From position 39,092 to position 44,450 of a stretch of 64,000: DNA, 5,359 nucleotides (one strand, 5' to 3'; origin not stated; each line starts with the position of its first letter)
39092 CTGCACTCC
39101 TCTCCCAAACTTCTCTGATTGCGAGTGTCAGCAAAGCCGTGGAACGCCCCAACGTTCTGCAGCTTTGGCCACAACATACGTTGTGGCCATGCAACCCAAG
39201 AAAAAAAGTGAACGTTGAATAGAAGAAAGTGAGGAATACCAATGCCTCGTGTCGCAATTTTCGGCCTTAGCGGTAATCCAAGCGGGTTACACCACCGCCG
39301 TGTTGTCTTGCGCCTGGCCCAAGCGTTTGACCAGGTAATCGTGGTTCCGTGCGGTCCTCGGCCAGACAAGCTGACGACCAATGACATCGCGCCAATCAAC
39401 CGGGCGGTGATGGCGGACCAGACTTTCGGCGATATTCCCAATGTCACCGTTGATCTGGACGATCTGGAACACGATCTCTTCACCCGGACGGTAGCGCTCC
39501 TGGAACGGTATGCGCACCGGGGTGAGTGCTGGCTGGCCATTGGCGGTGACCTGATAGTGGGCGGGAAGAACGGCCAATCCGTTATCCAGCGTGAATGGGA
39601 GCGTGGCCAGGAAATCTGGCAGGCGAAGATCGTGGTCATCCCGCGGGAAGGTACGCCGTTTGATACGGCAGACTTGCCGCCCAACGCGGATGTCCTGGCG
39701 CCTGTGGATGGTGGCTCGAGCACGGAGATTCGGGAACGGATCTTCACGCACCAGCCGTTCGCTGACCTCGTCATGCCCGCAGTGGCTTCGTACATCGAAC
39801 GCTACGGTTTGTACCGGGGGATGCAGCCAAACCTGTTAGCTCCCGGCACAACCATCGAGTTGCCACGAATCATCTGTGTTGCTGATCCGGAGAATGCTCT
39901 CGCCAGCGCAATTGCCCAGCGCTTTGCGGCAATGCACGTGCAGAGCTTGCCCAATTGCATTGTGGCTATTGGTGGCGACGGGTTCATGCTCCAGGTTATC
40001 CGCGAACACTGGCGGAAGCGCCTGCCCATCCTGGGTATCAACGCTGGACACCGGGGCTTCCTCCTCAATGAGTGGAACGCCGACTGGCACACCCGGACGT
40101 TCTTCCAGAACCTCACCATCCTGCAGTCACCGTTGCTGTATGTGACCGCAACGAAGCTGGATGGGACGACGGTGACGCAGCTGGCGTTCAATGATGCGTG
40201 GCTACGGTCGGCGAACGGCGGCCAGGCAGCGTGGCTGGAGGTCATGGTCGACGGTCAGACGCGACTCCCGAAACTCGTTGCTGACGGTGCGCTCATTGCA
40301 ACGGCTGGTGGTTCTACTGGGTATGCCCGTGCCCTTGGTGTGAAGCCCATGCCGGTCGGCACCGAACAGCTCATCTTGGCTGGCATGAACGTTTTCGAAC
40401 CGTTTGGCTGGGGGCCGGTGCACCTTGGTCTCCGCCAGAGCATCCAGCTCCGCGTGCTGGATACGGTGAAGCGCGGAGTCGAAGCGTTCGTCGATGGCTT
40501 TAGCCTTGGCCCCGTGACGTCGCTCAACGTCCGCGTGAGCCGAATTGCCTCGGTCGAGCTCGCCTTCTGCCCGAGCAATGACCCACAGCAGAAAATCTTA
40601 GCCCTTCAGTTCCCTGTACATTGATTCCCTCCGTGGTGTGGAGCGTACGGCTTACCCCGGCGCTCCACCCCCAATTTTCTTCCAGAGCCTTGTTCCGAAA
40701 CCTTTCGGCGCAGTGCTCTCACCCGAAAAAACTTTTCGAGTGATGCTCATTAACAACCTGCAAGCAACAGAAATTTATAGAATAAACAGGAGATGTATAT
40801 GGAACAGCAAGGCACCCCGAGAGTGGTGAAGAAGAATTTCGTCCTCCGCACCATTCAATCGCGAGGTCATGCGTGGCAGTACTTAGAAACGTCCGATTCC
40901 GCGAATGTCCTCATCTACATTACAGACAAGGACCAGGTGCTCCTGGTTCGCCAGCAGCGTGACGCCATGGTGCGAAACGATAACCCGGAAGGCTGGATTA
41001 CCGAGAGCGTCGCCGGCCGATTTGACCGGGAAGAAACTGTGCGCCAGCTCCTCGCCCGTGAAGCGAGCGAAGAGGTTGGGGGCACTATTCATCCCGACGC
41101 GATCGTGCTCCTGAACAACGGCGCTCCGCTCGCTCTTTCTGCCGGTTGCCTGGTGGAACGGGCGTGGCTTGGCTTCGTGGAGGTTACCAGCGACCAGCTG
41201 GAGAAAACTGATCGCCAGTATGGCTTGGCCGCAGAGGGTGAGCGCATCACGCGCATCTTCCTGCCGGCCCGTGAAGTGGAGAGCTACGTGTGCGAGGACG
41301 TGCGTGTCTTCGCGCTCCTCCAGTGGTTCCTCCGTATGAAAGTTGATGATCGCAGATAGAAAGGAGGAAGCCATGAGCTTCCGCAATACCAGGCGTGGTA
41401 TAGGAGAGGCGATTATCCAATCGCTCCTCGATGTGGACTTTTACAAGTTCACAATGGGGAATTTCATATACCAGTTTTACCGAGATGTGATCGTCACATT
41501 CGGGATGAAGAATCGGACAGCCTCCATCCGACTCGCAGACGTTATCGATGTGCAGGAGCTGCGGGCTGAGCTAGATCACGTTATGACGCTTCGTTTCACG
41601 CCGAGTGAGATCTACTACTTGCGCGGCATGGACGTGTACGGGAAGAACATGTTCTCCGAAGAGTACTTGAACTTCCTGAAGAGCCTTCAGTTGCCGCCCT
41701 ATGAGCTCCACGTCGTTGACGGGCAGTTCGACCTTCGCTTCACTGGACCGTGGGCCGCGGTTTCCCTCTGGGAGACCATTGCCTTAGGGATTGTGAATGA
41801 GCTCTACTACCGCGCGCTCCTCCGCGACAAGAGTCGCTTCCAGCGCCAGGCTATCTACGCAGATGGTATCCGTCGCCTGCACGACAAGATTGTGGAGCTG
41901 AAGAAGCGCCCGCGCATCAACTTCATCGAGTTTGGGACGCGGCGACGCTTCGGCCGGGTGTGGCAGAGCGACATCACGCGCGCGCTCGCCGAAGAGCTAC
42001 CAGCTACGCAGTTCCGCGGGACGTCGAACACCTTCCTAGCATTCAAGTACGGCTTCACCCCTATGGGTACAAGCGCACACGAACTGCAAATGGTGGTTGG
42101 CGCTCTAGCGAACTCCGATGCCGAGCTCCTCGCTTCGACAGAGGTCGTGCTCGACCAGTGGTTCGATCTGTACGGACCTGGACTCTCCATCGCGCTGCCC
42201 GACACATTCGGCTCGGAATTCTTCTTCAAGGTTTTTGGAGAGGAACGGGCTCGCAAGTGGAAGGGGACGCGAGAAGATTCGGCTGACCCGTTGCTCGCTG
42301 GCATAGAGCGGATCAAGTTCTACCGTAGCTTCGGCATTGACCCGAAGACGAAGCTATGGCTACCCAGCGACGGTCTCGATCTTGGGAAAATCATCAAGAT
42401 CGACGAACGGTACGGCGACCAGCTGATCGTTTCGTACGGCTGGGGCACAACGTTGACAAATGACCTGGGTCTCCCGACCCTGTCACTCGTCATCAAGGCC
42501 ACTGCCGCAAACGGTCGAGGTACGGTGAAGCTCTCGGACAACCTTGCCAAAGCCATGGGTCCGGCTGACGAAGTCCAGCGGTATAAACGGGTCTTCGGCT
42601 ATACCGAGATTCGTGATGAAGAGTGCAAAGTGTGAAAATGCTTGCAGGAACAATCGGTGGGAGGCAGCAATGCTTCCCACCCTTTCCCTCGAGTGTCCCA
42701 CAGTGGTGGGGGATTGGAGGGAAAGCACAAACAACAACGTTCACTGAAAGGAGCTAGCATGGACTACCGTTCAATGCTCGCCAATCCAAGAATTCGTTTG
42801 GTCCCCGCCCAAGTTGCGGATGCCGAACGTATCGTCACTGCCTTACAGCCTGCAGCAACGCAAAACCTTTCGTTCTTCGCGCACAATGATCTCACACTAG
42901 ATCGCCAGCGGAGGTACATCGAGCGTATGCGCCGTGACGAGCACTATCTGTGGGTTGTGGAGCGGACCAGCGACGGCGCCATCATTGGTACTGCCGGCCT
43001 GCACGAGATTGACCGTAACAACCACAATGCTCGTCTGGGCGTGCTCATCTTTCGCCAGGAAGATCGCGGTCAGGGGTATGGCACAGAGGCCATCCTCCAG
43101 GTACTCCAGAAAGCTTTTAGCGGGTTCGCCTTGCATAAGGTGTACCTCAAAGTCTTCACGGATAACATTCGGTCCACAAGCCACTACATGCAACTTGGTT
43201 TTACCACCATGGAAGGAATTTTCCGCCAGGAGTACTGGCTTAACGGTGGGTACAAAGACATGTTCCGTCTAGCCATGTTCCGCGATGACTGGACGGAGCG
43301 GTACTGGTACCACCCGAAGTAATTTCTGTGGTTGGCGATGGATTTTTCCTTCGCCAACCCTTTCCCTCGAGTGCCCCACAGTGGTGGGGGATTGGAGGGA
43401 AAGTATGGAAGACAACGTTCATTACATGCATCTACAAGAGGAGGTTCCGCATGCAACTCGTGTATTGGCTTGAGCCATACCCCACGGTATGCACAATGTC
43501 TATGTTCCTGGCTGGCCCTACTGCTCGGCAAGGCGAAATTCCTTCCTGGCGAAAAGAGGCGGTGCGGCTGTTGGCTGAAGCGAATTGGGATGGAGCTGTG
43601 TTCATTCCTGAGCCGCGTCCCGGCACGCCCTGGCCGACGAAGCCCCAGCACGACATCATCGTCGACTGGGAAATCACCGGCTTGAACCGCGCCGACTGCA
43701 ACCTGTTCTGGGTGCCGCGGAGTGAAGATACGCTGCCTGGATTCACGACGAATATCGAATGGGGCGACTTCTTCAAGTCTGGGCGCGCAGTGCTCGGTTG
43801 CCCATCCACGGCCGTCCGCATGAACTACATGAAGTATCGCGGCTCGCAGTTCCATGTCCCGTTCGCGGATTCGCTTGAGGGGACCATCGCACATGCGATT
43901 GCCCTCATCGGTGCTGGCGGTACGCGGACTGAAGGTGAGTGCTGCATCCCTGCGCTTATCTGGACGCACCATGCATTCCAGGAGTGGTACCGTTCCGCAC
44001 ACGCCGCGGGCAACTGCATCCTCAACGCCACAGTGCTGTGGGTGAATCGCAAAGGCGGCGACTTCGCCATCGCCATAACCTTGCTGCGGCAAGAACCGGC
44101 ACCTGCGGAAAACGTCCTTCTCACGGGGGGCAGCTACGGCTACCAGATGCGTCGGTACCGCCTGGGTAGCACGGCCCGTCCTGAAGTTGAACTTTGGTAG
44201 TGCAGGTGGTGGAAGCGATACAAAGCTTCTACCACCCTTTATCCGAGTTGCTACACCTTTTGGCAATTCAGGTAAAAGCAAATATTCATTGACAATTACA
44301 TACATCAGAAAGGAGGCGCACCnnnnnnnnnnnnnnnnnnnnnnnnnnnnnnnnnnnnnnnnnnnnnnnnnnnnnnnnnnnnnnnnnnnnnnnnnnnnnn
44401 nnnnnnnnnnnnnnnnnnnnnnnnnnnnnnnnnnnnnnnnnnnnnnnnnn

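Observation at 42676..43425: Two copies of a conserved structured leader RNA (riboswitch-like) in front of consecutive genes of the NAD operon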

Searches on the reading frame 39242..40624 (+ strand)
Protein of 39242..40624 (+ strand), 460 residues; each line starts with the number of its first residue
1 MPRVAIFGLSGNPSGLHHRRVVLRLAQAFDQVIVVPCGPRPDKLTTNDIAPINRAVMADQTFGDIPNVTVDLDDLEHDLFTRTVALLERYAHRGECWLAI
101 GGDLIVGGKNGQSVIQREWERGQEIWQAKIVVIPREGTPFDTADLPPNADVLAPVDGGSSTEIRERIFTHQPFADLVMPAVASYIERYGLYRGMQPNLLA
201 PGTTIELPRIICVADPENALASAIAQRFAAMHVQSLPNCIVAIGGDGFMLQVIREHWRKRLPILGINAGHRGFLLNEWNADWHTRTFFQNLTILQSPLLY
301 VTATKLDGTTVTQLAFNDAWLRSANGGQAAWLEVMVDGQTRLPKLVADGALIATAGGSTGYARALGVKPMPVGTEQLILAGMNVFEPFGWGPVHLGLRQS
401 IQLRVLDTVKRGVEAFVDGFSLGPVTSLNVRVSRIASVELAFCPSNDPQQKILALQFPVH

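Call 7: search_protein_families(library=pfam, proteins=[window:39242-40624:+])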
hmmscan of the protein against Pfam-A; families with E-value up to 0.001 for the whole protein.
window:39242-40624:+ (460 aa): 2 families
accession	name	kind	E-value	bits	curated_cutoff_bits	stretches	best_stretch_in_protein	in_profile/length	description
PF01513.26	NAD_kinase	-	6.7e-09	36.6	25.5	1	231-274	67-110/130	ATP-NAD kinase N-terminal domain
PF01467.32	CTP_transf_like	-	0.00085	20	21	0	18-166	13-133/133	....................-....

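Call 35: find_related_loci(query=A1, collection=genome_contigs, flank=10000)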
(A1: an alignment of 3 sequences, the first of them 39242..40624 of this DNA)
Query A1 (460 aa) in genome_contigs; peptide patterns used: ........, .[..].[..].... (x = any residue, [..] = any of these).
46 stretches matched a pattern; 7 encode a relative of the query (tblastn E <= 1e-3); 7 distinct loci.
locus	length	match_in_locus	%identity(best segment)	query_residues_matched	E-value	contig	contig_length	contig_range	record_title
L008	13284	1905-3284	90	1-460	0e+0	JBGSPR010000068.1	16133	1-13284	MAG: Patescibacteria group bacterium isolate JTS-AC309 k141_1296307, whole genome shotgun sequence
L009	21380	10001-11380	72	1-460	0e+0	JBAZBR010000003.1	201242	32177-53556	MAG: Patescibacteria group bacterium isolate SO_2017_GW1_117 NODE_520_length_201242_cov_1.484703_OW334_2017, whole genom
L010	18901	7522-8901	48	3-460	1e-135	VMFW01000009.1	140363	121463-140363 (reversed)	MAG: Parcubacteria group bacterium Gr01-1014_20 G01um101420_scaffold_320, whole genome shotgun sequence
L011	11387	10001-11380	47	3-460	5e-130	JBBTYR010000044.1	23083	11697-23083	MAG: Patescibacteria group bacterium isolate H41-bin042_1 H41_bin042_1_000000000044, whole genome shotgun sequence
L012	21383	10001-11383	48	1-458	4e-130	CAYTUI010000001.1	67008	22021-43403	MAG TPA_asm: uncultured Gammaproteobacteria bacterium isolate SRP062349_co4_110 genome assembly, contig: NODE_46_length_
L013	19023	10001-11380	46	3-458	1e-116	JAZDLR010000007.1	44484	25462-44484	MAG: Candidatus Komeilibacteria bacterium isolate MEGAHIT-group-0.611 k141_7610104, whole genome shotgun sequence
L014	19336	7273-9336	42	4-458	3e-79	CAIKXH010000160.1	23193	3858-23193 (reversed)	Candidatus Uhrbacteria bacterium isolate Loclat_bin-13963 genome assembly, contig: bin-13963:160/176, whole genome shotg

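Call 49: find_related_loci(query=A3, collection=metagenome_contigs, flank=8000)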
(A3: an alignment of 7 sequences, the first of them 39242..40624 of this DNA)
Query A3 (460 aa) in metagenome_contigs; peptide patterns used: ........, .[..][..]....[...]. (x = any residue, [..] = any of these).
600 stretches matched a pattern (row limit reached: there are more); 305 encode a relative of the query (tblastn E <= 1e-3); the best 80 are kept; 80 distinct loci.
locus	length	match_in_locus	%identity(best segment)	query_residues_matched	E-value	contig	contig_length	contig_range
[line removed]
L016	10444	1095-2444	47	3-458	3e-125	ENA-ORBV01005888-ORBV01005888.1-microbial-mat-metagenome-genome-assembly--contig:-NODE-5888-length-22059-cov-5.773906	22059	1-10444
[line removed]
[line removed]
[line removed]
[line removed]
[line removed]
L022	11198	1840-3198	41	3-458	8e-99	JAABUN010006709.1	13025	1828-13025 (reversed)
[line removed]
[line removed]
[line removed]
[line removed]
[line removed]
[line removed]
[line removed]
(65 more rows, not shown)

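Call 62: search_protein_families(library=pfam, proteins=[L010:10950-11669:+, L010:11814-12761:+, L012:13911-14867:+, L013:13481-14311:+, L014:10920-11534:+, L018:13017-13469:+], max_evalue=0.01)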
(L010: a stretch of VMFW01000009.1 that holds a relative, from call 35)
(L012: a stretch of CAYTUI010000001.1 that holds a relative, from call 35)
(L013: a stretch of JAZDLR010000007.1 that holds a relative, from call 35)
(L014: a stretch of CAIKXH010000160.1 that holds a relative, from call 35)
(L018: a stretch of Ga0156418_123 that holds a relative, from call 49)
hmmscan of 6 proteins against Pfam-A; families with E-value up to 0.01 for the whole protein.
L010:10950-11669:+ (239 aa): 1 family
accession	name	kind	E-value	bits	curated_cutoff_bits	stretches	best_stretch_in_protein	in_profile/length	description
PF15891.11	Nuc_deoxyri_tr2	-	8.4e-12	45.8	30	1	18-121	2-103/105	Nucleoside 2-deoxyribosyltransferase like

L010:11814-12761:+ (315 aa): 3 families
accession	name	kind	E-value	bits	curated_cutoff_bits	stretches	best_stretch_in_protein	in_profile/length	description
PF13793.12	Pribosyltran_N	-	1.1e-15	57.9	25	1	7-122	3-115/117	N-terminal domain of ribose phosphate pyrophosphokinase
PF14572.12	Pribosyl_synth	-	2e-12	47.9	27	1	213-311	76-171/184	Phosphoribosyl synthetase-associated domain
PF00156.33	Pribosyltran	-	3.7e-05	23.5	26.3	1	189-268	47-135/158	Phosphoribosyl transferase domain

L012:13911-14867:+ (318 aa): 1 family
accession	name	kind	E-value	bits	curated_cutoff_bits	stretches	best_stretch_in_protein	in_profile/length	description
PF04055.27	Radical_SAM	-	0.00042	21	29.5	1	27-177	5-148/166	Radical SAM superfamily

L013:13481-14311:+ (276 aa): 1 family
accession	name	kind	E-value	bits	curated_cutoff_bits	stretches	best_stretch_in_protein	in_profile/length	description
PF00300.27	His_Phos_1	-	2.3e-22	80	21.7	1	6-193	1-169/194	Histidine phosphatase superfamily (branch 1)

L014:10920-11534:+ (204 aa): 1 family
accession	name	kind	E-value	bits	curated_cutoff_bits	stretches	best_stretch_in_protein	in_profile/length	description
PF00293.34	NUDIX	-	4.3e-06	27.2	21.1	1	38-169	4-121/134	NUDIX domain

L018:13017-13469:+ (150 aa): 0 families

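Call 78: search_protein_families(library=ncbifam, proteins=[window:39242-40624:+], max_evalue=0.01)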
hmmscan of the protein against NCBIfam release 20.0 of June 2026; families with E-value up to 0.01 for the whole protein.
window:39242-40624:+ (460 aa): 25 families
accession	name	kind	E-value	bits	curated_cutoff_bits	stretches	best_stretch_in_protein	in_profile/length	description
NF003406.0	PRK04761.1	equivalog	4.1e-41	140.9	211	1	217-457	18-255/257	NAD kinase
NF010679.0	PRK14077.1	equivalog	4.5e-15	55.8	343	1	235-362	63-192/287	NAD(+) kinase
NF002521.0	PRK01911.1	equivalog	1.4e-13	51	309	1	221-366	49-195/292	NAD kinase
NF003424.0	PRK04885.1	equivalog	2.3e-13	50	220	1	227-366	26-167/265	NAD kinase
NF003391.0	PRK04539.1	equivalog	3.9e-13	49.2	470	1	238-373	70-207/296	inorganic polyphosphate/ATP-NAD kinase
TIGR00482.1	TIGR00482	equivalog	4e-13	49.8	112.45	1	6-191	1-194/194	nicotinate (nicotinamide) nucleotide adenylyltransferase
NF002306.0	PRK01231.1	equivalog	7e-13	48.4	316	1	225-366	55-198/299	NAD(+) kinase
NF002561.0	PRK02155.1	equivalog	9.8e-13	48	371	1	228-364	53-194/297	NAD kinase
NF002984.0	PRK03708.1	equivalog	1.3e-12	47.7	326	1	239-413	60-230/277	NAD(+) kinase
NF002892.0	PRK03372.1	equivalog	1.3e-12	47.7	299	1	233-421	66-255/312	NAD kinase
NF010677.0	PRK14075.1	equivalog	8.4e-12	45.2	260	1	238-434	44-229/257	NAD(+) kinase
NF002731.0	PRK02645.1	equivalog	4.1e-11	42.8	312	1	233-378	54-210/305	NAD(+) kinase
NF002732.0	PRK02649.1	equivalog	5.9e-11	42.4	348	1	210-366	42-200/305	NAD(+) kinase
NF000840.1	PRK00071.1-3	equivalog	1.6e-09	37.5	150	1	3-192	7-199/201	nicotinate-nucleotide adenylyltransferase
NF000839.0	PRK00071.1-1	equivalog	7.9e-09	35.7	187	1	155-193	179-217/219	nicotinate-nucleotide adenylyltransferase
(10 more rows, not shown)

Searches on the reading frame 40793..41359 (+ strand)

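Call 7: search_protein_families(library=pfam, proteins=[window:40793-41359:+])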
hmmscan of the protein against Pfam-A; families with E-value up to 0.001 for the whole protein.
window:40793-41359:+ (188 aa): 1 family
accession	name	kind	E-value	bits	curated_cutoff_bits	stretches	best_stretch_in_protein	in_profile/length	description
PF00293.34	NUDIX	-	2.3e-08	34.5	21.1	1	38-108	5-67/134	NUDIX domain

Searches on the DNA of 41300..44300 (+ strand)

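Call 10: search_dna_similar(query=window:41300-44300:+, collection=phages, mode=distant)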
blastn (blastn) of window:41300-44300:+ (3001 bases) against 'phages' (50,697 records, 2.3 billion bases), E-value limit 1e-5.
No match.

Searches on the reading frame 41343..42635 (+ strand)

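Call 7: search_protein_families(library=pfam, proteins=[window:41343-42635:+])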
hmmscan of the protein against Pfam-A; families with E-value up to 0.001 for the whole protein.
window:41343-42635:+ (430 aa): 2 families
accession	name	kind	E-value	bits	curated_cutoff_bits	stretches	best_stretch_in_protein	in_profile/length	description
PF04095.22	NAPRTase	-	3.6e-34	119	20.8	1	193-421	2-238/239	Nicotinate phosphoribosyltransferase (NAPRTase) family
PF17767.7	NAPRTase_N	-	3.5e-23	82.7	32.6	1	29-152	1-125/125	Nicotinate phosphoribosyltransferase (NAPRTase) N-terminal domain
